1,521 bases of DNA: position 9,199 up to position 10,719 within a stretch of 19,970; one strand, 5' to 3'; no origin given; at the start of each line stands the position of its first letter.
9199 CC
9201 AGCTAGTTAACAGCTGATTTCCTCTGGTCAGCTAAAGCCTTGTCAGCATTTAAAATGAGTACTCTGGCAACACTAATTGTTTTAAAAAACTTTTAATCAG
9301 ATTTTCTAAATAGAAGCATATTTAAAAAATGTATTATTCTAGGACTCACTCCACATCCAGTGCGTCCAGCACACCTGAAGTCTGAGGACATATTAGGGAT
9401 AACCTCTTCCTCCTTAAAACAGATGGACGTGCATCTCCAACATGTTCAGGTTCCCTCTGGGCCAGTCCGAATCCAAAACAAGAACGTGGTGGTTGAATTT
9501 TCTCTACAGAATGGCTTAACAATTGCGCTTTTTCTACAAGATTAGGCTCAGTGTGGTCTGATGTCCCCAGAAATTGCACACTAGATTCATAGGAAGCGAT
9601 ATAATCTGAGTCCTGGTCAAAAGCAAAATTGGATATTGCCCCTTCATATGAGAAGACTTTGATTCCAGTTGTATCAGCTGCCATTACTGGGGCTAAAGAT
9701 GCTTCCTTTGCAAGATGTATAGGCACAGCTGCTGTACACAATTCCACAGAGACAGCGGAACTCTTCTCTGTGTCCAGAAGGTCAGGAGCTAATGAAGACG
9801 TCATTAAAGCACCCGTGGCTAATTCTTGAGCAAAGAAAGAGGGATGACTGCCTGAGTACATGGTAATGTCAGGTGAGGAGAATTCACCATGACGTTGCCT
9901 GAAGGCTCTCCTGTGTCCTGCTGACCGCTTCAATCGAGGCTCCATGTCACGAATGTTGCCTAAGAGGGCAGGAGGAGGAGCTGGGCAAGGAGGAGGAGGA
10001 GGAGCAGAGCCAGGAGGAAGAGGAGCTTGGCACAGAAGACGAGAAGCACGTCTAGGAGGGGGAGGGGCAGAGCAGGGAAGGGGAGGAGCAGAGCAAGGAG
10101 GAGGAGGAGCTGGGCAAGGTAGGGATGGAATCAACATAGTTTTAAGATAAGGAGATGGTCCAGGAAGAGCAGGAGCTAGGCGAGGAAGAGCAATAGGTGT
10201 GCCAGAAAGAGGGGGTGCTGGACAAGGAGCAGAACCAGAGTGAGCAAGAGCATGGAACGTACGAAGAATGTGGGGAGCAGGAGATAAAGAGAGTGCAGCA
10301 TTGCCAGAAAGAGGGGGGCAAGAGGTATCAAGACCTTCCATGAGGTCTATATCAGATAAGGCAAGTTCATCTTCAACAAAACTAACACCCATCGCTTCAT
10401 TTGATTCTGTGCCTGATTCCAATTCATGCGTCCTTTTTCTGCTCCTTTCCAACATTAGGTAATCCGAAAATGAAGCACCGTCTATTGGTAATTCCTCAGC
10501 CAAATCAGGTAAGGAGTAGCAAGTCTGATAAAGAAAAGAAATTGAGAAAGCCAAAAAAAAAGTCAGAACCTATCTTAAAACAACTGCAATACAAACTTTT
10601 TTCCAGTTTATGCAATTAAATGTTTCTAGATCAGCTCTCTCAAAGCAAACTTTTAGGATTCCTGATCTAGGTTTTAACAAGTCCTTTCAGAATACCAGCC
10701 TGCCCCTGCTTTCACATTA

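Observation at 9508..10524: One exon carries a roughly 340-aa proline-rich low-complexity insertion built from a coding minisatellite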

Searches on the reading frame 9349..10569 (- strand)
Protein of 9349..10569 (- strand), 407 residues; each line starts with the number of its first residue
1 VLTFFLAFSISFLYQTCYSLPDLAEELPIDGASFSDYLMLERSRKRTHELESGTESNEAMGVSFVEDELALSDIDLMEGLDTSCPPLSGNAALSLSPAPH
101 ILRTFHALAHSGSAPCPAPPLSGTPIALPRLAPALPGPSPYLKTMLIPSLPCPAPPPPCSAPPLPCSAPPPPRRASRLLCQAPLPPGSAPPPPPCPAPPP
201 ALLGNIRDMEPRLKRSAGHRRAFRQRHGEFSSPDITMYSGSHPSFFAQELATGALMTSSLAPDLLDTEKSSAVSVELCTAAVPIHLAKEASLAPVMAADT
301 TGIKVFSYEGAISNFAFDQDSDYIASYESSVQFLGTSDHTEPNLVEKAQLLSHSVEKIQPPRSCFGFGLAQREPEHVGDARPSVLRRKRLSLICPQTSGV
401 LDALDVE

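Call 5: find_homologous_proteins(query=window:9349-10524:-)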
Query seq(392 aa): 8000 candidates shared short words with the query, none scored E <= 0.001.

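Call 6: search_protein_families(library=pfam, proteins=[window:9349-10569:-], max_evalue=0.01)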
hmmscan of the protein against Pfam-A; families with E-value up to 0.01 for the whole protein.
window:9349-10569:- (407 aa): 0 families

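Call 27: search_protein_representatives(protein=window:9355-10524:-)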
Query: 390 residues. Proteins with E-value up to 0.001 (for the whole library): 1; up to 1e-10: 0; up to 1e-30: 0. The best 1 are listed.
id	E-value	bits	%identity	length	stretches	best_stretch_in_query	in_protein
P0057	6.3e-04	35.6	47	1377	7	172-202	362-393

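Call 44: search_protein_families(library=pfam, proteins=[window:9352-10524:-], max_evalue=1)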
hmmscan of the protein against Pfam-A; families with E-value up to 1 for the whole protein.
seq(391 aa): 0 families

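Call 49: search_solved_structures(query=window:9352-10524:-, max_evalue=10, show_alignments=0)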
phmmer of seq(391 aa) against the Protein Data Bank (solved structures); distinct sequences matched with E-value up to 10: 2.
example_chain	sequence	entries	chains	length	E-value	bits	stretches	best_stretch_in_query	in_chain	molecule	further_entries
4rwt_C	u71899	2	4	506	0.14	14.6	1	136-234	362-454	Leiomodin-2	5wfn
5opt_h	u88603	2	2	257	4.7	9.6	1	138-220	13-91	RNA-binding protein, putative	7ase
